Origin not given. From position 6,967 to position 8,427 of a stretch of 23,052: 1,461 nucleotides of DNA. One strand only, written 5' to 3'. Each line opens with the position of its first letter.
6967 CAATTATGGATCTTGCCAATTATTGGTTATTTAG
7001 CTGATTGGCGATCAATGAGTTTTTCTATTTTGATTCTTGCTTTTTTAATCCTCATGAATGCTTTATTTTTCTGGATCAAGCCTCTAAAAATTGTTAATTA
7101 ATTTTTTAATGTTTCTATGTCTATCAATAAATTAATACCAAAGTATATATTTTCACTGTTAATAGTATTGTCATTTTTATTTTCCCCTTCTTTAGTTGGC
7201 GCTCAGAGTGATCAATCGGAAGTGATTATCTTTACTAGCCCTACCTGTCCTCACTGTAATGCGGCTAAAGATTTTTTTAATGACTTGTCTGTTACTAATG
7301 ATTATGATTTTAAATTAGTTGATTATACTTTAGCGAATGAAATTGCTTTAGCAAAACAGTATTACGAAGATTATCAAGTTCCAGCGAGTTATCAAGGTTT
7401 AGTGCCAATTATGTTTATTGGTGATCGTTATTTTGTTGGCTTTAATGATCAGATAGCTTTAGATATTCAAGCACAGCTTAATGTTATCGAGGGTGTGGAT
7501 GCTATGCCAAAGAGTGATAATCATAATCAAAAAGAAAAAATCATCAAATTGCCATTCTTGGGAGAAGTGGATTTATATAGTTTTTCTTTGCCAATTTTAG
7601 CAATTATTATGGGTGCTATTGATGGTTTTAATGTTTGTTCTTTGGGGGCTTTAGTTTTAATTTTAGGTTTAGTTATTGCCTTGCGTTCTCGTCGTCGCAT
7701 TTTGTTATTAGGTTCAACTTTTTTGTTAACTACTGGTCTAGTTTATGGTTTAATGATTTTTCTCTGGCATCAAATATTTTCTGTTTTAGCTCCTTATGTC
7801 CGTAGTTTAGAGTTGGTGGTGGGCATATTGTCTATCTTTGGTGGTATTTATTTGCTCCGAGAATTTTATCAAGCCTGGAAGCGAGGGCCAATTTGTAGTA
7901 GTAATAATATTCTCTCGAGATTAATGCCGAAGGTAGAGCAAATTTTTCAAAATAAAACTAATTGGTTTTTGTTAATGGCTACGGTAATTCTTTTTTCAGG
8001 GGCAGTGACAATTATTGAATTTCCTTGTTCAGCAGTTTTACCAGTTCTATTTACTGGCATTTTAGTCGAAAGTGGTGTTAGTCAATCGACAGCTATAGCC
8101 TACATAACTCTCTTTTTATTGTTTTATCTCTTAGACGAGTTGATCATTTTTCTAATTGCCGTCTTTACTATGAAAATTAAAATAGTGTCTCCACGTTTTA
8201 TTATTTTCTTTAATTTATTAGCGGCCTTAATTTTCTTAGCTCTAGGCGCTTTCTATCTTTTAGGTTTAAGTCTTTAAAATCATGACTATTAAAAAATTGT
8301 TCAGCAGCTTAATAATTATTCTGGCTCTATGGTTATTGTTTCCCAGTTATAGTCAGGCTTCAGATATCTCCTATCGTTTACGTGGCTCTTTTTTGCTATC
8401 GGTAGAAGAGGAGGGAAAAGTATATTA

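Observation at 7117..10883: Compact extracytoplasmic thiol-redox module genetically coupled to an L,D-transpeptidase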

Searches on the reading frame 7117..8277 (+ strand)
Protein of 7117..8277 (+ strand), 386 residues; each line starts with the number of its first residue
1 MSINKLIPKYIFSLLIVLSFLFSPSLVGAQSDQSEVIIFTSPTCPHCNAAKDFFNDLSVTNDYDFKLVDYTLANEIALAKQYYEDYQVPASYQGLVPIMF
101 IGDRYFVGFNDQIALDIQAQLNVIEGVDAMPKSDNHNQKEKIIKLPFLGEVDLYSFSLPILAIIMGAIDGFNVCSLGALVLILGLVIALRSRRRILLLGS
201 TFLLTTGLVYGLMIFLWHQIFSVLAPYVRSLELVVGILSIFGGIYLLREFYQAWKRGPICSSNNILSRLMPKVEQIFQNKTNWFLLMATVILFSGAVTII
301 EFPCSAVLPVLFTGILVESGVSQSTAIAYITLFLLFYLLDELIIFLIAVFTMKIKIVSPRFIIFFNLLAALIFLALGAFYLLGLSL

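Call 3: search_protein_families(library=pfam, proteins=[window:7117-8277:+], max_evalue=0.1)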
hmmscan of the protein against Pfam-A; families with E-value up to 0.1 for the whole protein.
window:7117-8277:+ (386 aa): 2 families
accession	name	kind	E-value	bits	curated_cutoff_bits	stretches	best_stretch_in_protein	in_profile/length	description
PF00462.30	Glutaredoxin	-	1.3e-05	25.8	22.9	1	36-66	1-27/60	Glutaredoxin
PF05768.20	Glrx-like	-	0.019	15.7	26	1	35-102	1-56/77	Glutaredoxin-like domain (DUF836)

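Call 4: search_protein_families(library=ncbifam, proteins=[window:7117-8277:+], max_evalue=0.1)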
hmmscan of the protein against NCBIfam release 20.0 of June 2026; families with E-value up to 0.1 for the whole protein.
window:7117-8277:+ (386 aa): 14 families
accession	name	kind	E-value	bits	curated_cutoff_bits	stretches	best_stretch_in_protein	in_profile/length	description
TIGR02180.1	GRX_euk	equivalog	4.1e-06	26.9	87.25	1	36-117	1-76/84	glutaredoxin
TIGR02189.1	GlrX-like_plant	paralog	7.2e-06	25.9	93.8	1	33-122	7-88/99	glutaredoxin-like family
TIGR02181.1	GRX_bact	equivalog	8.6e-06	25.9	90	1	36-122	1-77/80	glutaredoxin 3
TIGR02196.1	GlrX_YruB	hypoth_equivalog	0.0001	22.7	88.55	1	36-112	2-67/74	glutaredoxin-like protein, YruB-family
NF041212.1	Uxx_star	subfamily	0.00017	21.8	66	1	36-109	1-64/70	Uxx-star family glutaredoxin-like (seleno)protein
NF008401.0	PRK11200.1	equivalog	0.00025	21.1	84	1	36-112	3-75/87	GrxA family glutaredoxin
NF040655.1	MtaC_Meth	equivalog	0.00058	19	420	1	122-206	100-183/253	methanol--corrinoid protein MtaC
TIGR00411.1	redox_disulf_1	equivalog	0.0006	19.8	92.75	1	37-55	4-22/82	MJ0307 family thioredoxin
TIGR02190.1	GlrX-dom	hypoth_equivalog_domain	0.0016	18.3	99.3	1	32-56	6-30/79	glutaredoxin-family domain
NF007923.0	PRK10638.1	equivalog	0.002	18.1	129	1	35-122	3-79/83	glutaredoxin 3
TIGR02183.1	GRXA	equivalog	0.0022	18.1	106.5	1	36-105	2-67/86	GrxA family glutaredoxin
NF045501.1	HUGP_GUXX-star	exception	0.0038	16.8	325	1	31-110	162-231/236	HUGP/GUXX-star fusion selenoprotein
TIGR02738.1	TrbB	equivalog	0.029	14.1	132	1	30-75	48-91/153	type-F conjugative transfer system pilin assembly thiol-disulfide isomerase TrbB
NF041211.1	gluta_UXX_star_2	equivalog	0.038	14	100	0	36-71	1-32/71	UXX-star (seleno)protein family 2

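Call 5: find_homologous_proteins(query=window:7117-8277:+, max_evalue=0.001)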
Query window:7117-8277:+ (386 aa): 806 proteins with E <= 0.001 among 8000 candidates; the best 120 are listed.
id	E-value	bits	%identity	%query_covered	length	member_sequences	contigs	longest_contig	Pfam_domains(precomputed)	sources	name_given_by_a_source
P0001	9.7e-241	817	98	100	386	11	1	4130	PF00462.31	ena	-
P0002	2.5e-209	714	88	100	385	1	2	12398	PF00462.31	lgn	-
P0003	3.6e-163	562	72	94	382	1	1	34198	-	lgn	-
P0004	7.0e-162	557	71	94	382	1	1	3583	-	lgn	-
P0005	3.3e-159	549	67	98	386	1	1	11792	-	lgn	-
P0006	5.5e-157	541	65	98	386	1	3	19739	-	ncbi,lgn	-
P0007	1.5e-156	540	65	98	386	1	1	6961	-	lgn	-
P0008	7.4e-156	538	65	98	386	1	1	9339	-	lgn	-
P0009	3.4e-154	532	68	94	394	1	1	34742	-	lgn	-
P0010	4.7e-154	532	66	94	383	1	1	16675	-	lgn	-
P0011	4.9e-154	532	64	95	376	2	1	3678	-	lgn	-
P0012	1.2e-153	530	66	96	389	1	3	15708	-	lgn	-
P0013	1.4e-153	530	66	91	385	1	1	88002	-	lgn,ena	-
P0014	1.6e-152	527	65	98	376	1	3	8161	-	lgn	-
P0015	8.3e-152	524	64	98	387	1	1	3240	PF00462.31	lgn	-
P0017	1.3e-150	520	64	98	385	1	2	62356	-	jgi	jgi:glutaredoxin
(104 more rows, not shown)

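Call 8: search_solved_structures(query=A1, max_evalue=10, show_alignments=3)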
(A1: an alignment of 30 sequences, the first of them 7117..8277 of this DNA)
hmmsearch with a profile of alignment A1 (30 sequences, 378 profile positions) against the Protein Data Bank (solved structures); distinct sequences matched with E-value up to 10: 66 (the best 60 are shown).
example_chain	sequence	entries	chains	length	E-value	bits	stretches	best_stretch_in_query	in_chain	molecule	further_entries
7c10_A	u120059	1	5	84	4.8e-05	26.1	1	36-118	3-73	Glutaredoxin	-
1fo5_A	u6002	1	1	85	6.7e-05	25.6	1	35-84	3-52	THIOREDOXIN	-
2myg_A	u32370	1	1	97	0.00022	23.9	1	32-113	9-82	Dithiol glutaredoxin 1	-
3lgc_A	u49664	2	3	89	0.00036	23.2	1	34-114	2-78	Glutaredoxin 1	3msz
4rqr_A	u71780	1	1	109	0.00055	22.6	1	32-116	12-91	Glutaredoxin-1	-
1jhb_A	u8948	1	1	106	0.00058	22.5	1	32-116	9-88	GLUTAREDOXIN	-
1nho_A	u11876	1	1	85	0.00089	21.9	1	36-84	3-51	Probable Thioredoxin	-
3hz4_A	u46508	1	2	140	0.001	21.7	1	29-84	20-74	Thioredoxin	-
7c12_A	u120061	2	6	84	0.0017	21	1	36-118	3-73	Glutaredoxin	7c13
1j08_A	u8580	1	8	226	0.0022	20.6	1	25-63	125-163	glutaredoxin-like protein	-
1kte_A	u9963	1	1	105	0.0024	20.5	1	29-106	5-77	THIOLTRANSFERASE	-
2fls_A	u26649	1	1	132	0.0048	19.5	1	23-78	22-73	Glutaredoxin-2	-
4hjm_A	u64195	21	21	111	0.0059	19.2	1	29-124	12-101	Glutaredoxin | Glutaredoxin-1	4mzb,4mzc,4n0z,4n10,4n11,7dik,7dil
2l57_A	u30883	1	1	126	0.0061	19.1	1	27-91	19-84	Uncharacterized protein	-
3ic4_A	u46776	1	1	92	0.0076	18.8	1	35-117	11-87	Glutaredoxin (Grx-1)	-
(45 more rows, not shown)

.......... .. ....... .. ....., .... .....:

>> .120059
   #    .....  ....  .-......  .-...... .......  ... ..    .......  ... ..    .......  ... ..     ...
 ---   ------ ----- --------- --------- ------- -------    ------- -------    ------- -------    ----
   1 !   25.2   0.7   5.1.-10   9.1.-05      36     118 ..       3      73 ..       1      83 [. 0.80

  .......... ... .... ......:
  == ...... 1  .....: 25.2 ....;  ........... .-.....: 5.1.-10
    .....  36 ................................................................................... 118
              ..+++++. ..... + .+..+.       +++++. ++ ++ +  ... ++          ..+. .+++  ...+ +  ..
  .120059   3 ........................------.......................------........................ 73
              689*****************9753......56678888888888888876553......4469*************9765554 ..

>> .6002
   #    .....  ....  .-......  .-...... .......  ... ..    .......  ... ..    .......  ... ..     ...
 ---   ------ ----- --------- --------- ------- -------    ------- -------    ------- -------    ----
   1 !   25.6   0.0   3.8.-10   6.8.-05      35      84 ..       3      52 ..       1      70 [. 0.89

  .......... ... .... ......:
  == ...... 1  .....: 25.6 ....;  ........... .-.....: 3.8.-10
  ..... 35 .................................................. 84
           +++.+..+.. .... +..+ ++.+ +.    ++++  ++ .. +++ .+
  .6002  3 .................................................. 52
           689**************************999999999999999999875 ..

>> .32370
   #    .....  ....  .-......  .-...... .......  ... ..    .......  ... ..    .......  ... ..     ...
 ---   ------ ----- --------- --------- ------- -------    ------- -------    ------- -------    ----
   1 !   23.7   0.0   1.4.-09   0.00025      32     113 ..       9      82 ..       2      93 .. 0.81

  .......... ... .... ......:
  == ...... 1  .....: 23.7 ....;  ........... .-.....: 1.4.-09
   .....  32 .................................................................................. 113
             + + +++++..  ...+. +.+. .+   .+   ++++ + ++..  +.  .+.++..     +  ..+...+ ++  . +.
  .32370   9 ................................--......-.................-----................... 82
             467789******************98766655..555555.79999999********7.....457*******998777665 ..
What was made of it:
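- On Glutaredoxin / thioredoxin fold: PDB profile hits are to Grx and Trx (call 8).
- Closest known: MJ0307-type Trx/Grx-like proteins. Same: MJ0307 shares the TSP-x-CPHC-x-x-AK signature (call 8).
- Tried and rejected: A PDB sequence-profile search found nothing for the membrane domain (call 8).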

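Call 11: find_related_loci(query=A1, collection=genome_contigs, flank=6000)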
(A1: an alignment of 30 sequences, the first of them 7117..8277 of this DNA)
Query A1 (386 aa) in genome_contigs; peptide patterns used: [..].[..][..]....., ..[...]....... (x = any residue, [..] = any of these).
190 stretches matched a pattern; 173 encode a relative of the query (tblastn E <= 1e-3); the best 80 are kept; 80 distinct loci.
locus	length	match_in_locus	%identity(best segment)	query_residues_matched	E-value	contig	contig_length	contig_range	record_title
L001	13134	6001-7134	65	9-386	2e-165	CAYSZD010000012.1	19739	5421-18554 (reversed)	MAG TPA_asm: uncultured Gammaproteobacteria bacterium isolate SRP263991_co7_112 genome assembly, contig: NODE_4468_lengt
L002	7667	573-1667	66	23-386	7e-153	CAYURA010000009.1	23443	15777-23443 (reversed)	MAG TPA_asm: uncultured Gammaproteobacteria bacterium isolate SRP192927_co2_129 genome assembly, contig: NODE_3167_lengt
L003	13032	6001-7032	58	29-383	7e-141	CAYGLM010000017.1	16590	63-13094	MAG TPA_asm: uncultured Gammaproteobacteria bacterium isolate ERP113451_co4_283 genome assembly, contig: NODE_1961_lengt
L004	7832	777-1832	58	23-384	4e-140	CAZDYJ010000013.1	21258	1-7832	MAG TPA_asm: uncultured Gammaproteobacteria bacterium isolate binchicken_co39_574 genome assembly, contig: NODE_6038_len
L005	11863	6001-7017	60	32-381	7e-134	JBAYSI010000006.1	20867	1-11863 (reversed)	MAG: Patescibacteria group bacterium isolate SO_2016_LW2_67 scaffold04671_LW138R_2016, whole genome shotgun sequence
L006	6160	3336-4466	55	1-383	6e-133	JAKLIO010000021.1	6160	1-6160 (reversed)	MAG: Patescibacteria group bacterium isolate RA.bin89 RA.bin89_21, whole genome shotgun sequence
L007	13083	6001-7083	57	18-382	2e-130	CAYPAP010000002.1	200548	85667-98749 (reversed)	MAG TPA_asm: uncultured Gammaproteobacteria bacterium isolate SRP241326_co2_355 genome assembly, contig: NODE_73_length_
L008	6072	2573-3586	57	35-383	1e-130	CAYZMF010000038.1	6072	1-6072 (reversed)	MAG TPA_asm: uncultured Gammaproteobacteria bacterium isolate binchicken_co157_726 genome assembly, contig: NODE_32050_l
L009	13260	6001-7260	48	1-386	7e-130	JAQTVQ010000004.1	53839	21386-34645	MAG: Candidatus Paceibacterota bacterium isolate STB_91 NODE_1235_length_53839_cov_11.174710_Sandtown_B, whole genome sh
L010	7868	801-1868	55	20-380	4e-129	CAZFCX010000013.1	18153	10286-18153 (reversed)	MAG TPA_asm: uncultured Bdellovibrionales bacterium isolate SRP239243_co1_144 genome assembly, contig: NODE_5002_length_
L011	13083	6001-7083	54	10-381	5e-129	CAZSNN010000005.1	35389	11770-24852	MAG TPA_asm: uncultured Gammaproteobacteria bacterium isolate binchicken_co45_657 genome assembly, contig: NODE_1696_len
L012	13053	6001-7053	56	25-383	1e-128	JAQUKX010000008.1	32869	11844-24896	MAG: Patescibacteria group bacterium isolate STD1_117 NODE_2646_length_32869_cov_3.649563_Sandtown_D1, whole genome shot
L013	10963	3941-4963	55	30-381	1e-128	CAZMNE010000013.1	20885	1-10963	MAG TPA_asm: uncultured Gammaproteobacteria bacterium isolate binchicken_co173_189 genome assembly, contig: NODE_8613_le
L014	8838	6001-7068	57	20-383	3e-127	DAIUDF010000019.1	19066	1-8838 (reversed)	MAG TPA_asm: Candidatus Moraniibacteriota bacterium isolate CTOTU18587 NODE_2782_length_19066_cov_8.625164, whole genome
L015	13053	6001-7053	55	24-382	6e-124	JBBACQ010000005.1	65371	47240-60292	MAG: Patescibacteria group bacterium isolate SO_2017_LW1_52 NODE_201_length_65371_cov_1.665364_LW64-88_2017, whole genom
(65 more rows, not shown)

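Call 16: predict_structure(alignment_id=A1)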
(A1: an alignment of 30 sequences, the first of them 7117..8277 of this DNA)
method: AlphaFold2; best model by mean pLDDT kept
length: 386 residues; sequences in the alignment: 30
mean_pLDDT: 80.7   pTM: 0.59
mean pLDDT of the five models: 80.7, 79.6, 78.4, 78.2, 75.3
residues with pLDDT >= 90: 114; 70-90: 207; 50-70: 39; < 50: 26
segments of 3 or more residues with pLDDT < 50: 26-31, 127-139, 146-148
pLDDT, mean of each block of 10 residues (from residue 1): 65 80 46 80 92 90 88 95 91 93 92 89 63 40 51 70 88 74 78 90 93 89 79 84 88 77 67 81 88 89 81 85 88 92 88 75 83 87 75
secondary structure, 60 per line:
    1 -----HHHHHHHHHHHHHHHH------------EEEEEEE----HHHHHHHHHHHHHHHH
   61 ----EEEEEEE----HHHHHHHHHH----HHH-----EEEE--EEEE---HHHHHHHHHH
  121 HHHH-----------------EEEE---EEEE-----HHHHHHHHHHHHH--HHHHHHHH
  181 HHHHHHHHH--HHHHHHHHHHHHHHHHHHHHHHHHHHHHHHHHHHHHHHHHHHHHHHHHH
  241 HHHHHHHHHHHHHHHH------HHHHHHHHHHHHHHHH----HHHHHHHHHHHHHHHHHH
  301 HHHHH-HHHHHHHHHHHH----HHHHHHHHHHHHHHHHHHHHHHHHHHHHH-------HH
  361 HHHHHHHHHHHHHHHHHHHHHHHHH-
elements in order: H6-21 E34-40 H45-60 E65-71 H76-85 E98-101 E104-107 H111-124 E142-145 E149-152 H158-170 H173-189 H192-256 H263-278 H283-305 H307-318 H323-351 H359-385
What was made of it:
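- On DsbA family: The domain is about 90 aa with no insert (secondary structure, call 16).
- Checked: The soluble domain is a plain Grx fold with no DsbA helical insert (call 16).
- The soluble domain lacks the DsbA helical insert (call 16).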

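Call 42: search_protein_families(library=pfam, alignment_id=A4, max_evalue=1)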
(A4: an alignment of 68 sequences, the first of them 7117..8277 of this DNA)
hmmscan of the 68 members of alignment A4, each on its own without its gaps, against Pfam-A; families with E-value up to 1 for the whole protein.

A. member 1, window:7117-8277:+ (386 aa): 5 families
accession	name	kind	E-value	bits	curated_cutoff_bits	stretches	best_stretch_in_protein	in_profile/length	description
PF00462.30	Glutaredoxin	-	1.3e-05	25.8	22.9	1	36-66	1-27/60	Glutaredoxin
PF05768.20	Glrx-like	-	0.019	15.7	26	1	35-102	1-56/77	Glutaredoxin-like domain (DUF836)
PF00085.26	Thioredoxin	-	0.12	12.8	23.5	1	30-80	16-66/103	Thioredoxin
PF13462.12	Thioredoxin_4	-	0.16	12.6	23.2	1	27-51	8-32/165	Thioredoxin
PF21349.2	RUBY_RBDX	-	0.46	10.4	26.5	1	43-54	18-29/30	Rubrerythrin, rubredoxin-like domain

B. families by the number of members that match (of 68 scanned): 80 families (the first 25 are shown)
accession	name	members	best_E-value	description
PF00462.30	Glutaredoxin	35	1.3e-05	Glutaredoxin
PF13098.12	Thioredoxin_2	19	1.2e-05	Thioredoxin-like domain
PF08534.16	Redoxin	17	6.4e-05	Redoxin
PF13728.12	TraF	16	0.00021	F plasmid transfer operon protein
PF00085.26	Thioredoxin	16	0.00077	Thioredoxin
PF00578.27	AhpC-TSA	14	0.0024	AhpC/TSA family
PF05768.20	Glrx-like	11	1.6e-06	Glutaredoxin-like domain (DUF836)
PF13462.12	Thioredoxin_4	10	0.0033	Thioredoxin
PF01323.26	DSBA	10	0.0062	DSBA-like thioredoxin domain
PF09534.15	Trp_oprn_chp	7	0.003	Tryptophan-associated transmembrane protein (Trp_oprn_chp)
PF13192.12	Thioredoxin_3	4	0.003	Thioredoxin domain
PF13905.12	Thioredoxin_8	4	0.0079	Thioredoxin-like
PF19609.4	DUF6114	3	0.0056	Family of unknown function (DUF6114)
PF03530.19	SK_channel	3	0.013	Calcium-activated SK potassium channel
PF03729.18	DUF308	3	0.038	Short repeat of unknown function (DUF308)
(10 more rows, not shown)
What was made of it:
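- One member weakly hits SfLAP, a family of the LysE clan (call 42).
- Tried and rejected: There was one weak SfLAP hit (calls 3, 4, 42).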

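Call 62: find_encoding_contigs(protein=P0003, flank=5000, max_places=1)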
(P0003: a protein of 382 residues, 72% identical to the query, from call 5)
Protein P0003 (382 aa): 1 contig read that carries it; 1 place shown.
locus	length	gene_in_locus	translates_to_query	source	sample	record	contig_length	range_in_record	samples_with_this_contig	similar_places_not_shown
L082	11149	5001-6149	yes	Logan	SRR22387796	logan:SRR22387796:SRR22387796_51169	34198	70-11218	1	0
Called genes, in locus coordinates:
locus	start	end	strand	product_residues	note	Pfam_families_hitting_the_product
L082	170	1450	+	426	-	-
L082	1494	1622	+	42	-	-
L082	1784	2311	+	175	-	-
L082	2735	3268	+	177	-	PF02600:DsbB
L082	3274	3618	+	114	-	PF04020:Phage_holin_4_2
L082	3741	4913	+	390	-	PF07690:MFS_1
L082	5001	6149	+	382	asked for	-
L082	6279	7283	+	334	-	PF18884:TSP3_bac, PF03734:YkuD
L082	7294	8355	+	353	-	PF01594:AI-2E_transport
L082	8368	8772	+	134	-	PF00085:Thioredoxin (weak)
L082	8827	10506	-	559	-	PF00343:Phosphorylase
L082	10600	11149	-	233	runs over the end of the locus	-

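Call 63: find_encoding_contigs(protein=P0013, flank=5000, max_places=1)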
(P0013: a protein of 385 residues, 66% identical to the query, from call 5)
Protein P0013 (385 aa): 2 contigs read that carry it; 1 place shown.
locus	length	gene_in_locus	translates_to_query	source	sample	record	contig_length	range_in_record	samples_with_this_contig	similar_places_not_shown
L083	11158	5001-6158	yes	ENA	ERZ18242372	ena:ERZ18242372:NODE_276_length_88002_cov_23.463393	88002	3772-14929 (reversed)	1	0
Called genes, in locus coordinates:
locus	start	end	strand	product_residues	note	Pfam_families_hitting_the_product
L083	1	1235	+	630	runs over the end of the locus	PF17159:MASE3, PF08447:PAS_3 (weak), PF13426:PAS_9, PF00512:HisKA, PF02518:HATPase_c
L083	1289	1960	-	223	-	PF00072:Response_reg, PF00486:Trans_reg_C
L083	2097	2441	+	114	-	PF04020:Phage_holin_4_2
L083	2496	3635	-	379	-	PF00390:malic, PF03949:Malic_M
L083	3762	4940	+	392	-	PF07690:MFS_1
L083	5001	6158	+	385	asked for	-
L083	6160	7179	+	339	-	PF18884:TSP3_bac (faint), PF03734:YkuD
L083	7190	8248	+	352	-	PF01594:AI-2E_transport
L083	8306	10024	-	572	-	PF00343:Phosphorylase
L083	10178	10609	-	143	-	PF01741:MscL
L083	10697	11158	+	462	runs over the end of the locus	-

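Call 64: find_encoding_contigs(protein=P0017, flank=5000, max_places=1)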
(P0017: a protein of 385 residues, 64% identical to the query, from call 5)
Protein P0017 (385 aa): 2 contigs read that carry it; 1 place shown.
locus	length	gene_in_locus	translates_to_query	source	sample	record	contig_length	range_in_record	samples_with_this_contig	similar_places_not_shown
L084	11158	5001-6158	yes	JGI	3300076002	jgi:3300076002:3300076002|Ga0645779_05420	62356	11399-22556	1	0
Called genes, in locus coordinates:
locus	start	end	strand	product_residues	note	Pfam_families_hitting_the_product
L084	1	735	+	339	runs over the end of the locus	PF13936:HTH_38, PF00665:rve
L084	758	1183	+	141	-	-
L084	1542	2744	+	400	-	PF22807:TrAA12 (weak), PF07995:GSDH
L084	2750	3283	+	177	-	PF02600:DsbB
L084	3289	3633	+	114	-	PF04020:Phage_holin_4_2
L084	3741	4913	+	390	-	PF07690:MFS_1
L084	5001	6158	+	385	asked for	-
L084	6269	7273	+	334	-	PF18884:TSP3_bac (faint), PF03734:YkuD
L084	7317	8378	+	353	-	PF01594:AI-2E_transport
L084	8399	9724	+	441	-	PF05139:Erythro_esteras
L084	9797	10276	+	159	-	-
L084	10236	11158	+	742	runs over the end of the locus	-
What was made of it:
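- Close relatives have a DsbB beside the same syntenic block (calls 62, 64).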
